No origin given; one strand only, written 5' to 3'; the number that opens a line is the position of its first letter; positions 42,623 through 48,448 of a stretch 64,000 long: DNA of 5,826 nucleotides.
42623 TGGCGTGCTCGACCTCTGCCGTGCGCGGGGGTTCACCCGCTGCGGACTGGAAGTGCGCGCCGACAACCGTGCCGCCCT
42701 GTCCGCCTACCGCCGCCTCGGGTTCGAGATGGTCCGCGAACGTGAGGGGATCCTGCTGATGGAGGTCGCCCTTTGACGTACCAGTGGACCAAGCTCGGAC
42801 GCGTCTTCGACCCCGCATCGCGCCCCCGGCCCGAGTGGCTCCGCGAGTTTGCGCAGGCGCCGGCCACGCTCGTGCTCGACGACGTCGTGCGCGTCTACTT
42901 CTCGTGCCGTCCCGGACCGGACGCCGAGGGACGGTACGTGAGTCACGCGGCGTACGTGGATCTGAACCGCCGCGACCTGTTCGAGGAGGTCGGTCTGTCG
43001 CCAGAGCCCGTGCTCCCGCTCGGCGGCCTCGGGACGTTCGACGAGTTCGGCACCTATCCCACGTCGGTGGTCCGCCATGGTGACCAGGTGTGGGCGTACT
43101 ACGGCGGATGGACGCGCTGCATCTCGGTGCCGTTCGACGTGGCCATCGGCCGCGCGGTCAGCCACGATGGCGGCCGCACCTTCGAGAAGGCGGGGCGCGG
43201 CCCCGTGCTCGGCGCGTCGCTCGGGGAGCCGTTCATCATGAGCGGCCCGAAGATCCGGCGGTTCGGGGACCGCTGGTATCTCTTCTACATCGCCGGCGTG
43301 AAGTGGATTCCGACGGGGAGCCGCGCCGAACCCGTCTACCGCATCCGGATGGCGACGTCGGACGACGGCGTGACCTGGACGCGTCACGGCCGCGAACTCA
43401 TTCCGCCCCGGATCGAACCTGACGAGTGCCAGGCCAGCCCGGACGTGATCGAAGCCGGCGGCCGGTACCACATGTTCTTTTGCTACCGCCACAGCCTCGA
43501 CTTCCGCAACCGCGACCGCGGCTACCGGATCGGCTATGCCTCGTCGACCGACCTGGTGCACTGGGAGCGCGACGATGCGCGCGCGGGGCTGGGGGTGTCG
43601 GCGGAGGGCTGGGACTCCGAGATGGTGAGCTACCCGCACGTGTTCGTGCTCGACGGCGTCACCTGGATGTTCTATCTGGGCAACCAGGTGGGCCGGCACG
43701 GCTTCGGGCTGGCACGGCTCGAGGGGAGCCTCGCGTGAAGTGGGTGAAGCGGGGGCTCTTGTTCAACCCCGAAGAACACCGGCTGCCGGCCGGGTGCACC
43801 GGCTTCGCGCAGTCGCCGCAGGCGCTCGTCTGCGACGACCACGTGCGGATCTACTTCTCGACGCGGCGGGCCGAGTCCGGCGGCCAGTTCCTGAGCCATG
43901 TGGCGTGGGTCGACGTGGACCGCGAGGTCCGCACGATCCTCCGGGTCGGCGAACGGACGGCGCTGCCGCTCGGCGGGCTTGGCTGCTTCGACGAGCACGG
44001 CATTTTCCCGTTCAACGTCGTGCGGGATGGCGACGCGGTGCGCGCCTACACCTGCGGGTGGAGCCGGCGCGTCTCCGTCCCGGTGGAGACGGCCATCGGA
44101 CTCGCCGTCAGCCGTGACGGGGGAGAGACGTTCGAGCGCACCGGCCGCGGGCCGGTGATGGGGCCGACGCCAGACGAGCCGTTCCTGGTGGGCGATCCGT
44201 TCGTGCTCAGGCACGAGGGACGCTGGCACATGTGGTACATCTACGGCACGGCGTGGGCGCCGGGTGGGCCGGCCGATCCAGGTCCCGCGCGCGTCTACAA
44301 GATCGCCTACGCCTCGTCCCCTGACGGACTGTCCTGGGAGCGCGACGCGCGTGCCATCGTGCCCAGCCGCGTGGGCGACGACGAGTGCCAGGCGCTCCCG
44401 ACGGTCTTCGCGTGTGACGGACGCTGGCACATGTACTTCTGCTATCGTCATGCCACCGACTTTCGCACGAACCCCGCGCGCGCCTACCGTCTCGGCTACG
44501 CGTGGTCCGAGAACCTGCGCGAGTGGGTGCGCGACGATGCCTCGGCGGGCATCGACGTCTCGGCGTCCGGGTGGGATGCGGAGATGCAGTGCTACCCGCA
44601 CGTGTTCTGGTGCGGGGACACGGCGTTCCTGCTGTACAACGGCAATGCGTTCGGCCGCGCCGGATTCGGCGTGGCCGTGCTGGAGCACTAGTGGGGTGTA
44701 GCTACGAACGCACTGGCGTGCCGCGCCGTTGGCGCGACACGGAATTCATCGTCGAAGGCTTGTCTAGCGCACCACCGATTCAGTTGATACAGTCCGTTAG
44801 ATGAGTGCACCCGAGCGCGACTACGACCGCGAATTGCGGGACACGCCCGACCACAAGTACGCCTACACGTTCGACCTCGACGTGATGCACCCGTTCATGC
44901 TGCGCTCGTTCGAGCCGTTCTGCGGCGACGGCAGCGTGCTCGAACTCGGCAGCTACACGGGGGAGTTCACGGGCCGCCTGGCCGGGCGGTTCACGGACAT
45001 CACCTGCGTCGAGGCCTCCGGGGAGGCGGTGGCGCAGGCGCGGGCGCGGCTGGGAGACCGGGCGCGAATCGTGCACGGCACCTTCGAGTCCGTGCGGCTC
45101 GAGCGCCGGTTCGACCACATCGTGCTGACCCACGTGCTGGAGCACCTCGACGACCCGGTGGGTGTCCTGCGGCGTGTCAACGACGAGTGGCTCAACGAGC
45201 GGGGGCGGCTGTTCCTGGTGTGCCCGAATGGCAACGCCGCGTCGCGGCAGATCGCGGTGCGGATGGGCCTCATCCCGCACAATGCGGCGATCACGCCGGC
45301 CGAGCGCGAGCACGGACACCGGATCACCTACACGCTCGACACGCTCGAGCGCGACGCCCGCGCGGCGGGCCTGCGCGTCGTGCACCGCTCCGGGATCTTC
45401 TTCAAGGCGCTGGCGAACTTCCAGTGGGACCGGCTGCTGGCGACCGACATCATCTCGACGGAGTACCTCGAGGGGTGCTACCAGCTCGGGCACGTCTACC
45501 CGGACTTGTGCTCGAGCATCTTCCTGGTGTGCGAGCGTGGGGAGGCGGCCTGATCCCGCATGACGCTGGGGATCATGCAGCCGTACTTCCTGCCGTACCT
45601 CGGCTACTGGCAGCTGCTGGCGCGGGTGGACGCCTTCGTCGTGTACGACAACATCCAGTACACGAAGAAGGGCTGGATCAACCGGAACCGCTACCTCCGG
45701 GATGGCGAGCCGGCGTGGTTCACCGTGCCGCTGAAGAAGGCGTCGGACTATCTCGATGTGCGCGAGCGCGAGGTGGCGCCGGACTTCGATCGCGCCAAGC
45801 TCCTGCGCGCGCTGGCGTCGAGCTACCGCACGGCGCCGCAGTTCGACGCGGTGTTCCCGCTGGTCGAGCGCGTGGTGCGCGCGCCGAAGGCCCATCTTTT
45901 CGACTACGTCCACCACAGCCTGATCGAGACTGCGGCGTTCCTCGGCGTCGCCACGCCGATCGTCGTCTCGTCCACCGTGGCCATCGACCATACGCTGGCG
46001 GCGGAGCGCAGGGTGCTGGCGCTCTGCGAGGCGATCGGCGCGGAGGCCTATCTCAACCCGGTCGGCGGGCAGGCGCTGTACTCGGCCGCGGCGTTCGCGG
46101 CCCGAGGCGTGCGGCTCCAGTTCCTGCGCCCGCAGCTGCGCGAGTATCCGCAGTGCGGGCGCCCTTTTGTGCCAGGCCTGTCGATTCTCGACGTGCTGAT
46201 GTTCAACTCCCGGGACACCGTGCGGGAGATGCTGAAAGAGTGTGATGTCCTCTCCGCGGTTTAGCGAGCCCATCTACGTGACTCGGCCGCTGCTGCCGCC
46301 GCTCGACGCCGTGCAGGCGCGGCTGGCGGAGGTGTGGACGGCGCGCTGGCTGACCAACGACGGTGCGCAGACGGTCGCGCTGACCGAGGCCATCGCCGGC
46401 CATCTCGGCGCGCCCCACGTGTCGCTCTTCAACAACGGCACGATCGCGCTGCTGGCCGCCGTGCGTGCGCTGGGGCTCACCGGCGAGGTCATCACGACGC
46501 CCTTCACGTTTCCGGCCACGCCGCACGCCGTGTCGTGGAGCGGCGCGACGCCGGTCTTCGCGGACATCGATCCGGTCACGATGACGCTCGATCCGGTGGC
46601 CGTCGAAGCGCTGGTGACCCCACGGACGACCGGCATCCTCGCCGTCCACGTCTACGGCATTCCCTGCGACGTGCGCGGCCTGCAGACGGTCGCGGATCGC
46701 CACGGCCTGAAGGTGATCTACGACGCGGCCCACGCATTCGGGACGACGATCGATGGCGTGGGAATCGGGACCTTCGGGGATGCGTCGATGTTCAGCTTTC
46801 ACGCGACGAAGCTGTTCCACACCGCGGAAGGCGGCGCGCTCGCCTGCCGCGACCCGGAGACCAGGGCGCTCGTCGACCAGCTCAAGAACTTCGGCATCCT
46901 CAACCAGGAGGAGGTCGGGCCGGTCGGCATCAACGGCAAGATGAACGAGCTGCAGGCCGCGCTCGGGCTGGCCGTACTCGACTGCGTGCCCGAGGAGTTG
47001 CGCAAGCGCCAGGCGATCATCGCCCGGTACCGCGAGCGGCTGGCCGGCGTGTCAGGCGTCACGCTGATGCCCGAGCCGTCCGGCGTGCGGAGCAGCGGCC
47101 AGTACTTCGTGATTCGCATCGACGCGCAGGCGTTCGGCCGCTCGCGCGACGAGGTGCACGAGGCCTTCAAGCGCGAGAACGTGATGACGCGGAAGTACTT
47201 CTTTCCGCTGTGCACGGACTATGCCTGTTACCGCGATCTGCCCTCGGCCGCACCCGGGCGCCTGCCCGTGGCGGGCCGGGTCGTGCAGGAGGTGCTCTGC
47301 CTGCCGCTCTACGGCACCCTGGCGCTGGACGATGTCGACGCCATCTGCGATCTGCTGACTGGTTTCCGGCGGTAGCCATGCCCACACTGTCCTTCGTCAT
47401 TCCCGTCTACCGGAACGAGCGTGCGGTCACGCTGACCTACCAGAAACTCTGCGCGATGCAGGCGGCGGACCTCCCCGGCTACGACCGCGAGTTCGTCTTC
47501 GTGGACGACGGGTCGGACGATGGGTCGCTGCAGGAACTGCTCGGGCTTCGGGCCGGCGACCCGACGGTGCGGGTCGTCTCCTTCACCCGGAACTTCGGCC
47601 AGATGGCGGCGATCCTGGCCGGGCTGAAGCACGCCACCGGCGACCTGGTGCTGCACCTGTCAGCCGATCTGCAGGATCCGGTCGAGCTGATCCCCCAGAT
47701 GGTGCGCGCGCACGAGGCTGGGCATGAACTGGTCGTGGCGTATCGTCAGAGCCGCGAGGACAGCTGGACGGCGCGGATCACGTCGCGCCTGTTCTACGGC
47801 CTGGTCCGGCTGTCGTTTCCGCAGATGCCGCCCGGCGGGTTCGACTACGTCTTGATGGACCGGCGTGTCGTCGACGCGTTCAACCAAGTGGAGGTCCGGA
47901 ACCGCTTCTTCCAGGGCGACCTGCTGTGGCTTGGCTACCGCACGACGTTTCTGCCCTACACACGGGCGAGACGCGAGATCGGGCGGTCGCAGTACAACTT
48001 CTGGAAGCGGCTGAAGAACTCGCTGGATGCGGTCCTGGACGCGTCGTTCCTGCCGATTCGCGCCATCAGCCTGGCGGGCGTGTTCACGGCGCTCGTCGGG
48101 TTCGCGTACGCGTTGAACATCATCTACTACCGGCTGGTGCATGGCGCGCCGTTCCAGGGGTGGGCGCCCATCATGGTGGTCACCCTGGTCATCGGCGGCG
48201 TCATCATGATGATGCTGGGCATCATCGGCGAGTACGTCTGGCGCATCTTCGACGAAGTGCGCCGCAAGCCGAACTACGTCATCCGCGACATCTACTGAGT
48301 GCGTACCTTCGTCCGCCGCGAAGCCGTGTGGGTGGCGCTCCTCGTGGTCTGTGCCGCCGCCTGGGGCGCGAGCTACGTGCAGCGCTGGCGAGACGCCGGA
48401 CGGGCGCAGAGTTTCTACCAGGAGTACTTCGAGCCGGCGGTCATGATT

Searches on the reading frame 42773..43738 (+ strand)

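Call 29: search_protein_families(library=pfam, proteins=[window:42773-43738:+], max_evalue=0.01)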
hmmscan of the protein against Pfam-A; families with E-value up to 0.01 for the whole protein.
window:42773-43738:+ (321 aa): 4 families
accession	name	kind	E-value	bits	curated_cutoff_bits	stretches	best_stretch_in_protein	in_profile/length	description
PF00251.26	Glyco_hydro_32N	-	8.4e-06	26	22.1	0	226-269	16-56/307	Glycosyl hydrolases family 32 N-terminal domain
PF04616.20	Glyco_hydro_43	-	0.0002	21.3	32.2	0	161-260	15-102/288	Glycosyl hydrolases family 43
PF04041.19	Glyco_hydro_130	-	0.00029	20.3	26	1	189-268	67-140/320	beta-1,4-mannooligosaccharide phosphorylase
PF02012.26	BNR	-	0.0029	17.8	27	0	129-139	2-12/12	BNR/Asp-box repeat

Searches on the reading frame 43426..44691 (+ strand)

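Call 29: search_protein_families(library=pfam, proteins=[window:43426-44691:+], max_evalue=0.01)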
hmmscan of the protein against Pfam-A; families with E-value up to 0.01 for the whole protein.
window:43426-44691:+ (421 aa): 1 family
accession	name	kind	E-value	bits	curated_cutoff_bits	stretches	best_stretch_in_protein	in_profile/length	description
PF15892.11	BNR_4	-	0.0049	16.7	27.3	0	331-371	160-196/272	BNR repeat-containing family member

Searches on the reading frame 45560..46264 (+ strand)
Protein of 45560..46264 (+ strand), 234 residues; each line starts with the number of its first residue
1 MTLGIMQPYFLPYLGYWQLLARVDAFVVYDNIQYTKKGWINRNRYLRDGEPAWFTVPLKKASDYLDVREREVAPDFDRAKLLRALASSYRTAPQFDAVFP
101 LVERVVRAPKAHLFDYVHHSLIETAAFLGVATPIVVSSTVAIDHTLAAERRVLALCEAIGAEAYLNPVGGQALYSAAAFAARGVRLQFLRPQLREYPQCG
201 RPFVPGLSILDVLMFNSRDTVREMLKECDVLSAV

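Call 29: search_protein_families(library=pfam, proteins=[window:45560-46264:+], max_evalue=0.01)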
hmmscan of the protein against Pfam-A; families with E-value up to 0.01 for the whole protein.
window:45560-46264:+ (234 aa): 1 family
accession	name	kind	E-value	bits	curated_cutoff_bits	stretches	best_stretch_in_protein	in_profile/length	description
PF08889.16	WbqC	-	1e-66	225.3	21.3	1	7-222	1-217/218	WbqC-like protein family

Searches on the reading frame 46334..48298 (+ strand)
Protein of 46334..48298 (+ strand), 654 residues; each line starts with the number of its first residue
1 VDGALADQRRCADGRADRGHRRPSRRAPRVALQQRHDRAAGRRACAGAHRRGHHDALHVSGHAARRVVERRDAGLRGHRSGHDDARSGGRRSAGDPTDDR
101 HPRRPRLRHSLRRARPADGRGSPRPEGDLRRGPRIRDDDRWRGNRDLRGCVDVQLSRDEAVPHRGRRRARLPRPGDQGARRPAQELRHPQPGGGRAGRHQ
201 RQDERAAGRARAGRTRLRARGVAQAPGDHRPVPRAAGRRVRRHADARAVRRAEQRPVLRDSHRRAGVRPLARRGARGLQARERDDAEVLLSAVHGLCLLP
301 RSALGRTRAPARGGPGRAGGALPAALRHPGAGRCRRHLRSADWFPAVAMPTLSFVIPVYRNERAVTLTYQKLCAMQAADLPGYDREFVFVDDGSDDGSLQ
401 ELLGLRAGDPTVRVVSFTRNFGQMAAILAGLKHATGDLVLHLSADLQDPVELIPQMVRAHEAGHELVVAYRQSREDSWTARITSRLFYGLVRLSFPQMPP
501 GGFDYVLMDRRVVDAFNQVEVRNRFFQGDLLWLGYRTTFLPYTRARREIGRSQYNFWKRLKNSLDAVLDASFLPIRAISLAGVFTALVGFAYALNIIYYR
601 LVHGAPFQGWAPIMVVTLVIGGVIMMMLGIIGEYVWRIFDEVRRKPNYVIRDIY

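Call 31: search_protein_families(library=pfam, proteins=[window:46334-48298:+], max_evalue=0.01)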
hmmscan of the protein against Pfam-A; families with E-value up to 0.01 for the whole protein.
window:46334-48298:+ (654 aa): 1 family
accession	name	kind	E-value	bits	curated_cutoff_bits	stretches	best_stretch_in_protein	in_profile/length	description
PF00535.33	Glycos_transf_2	-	4.9e-23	82.3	23.3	1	353-486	1-130/168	Glycosyl transferase family 2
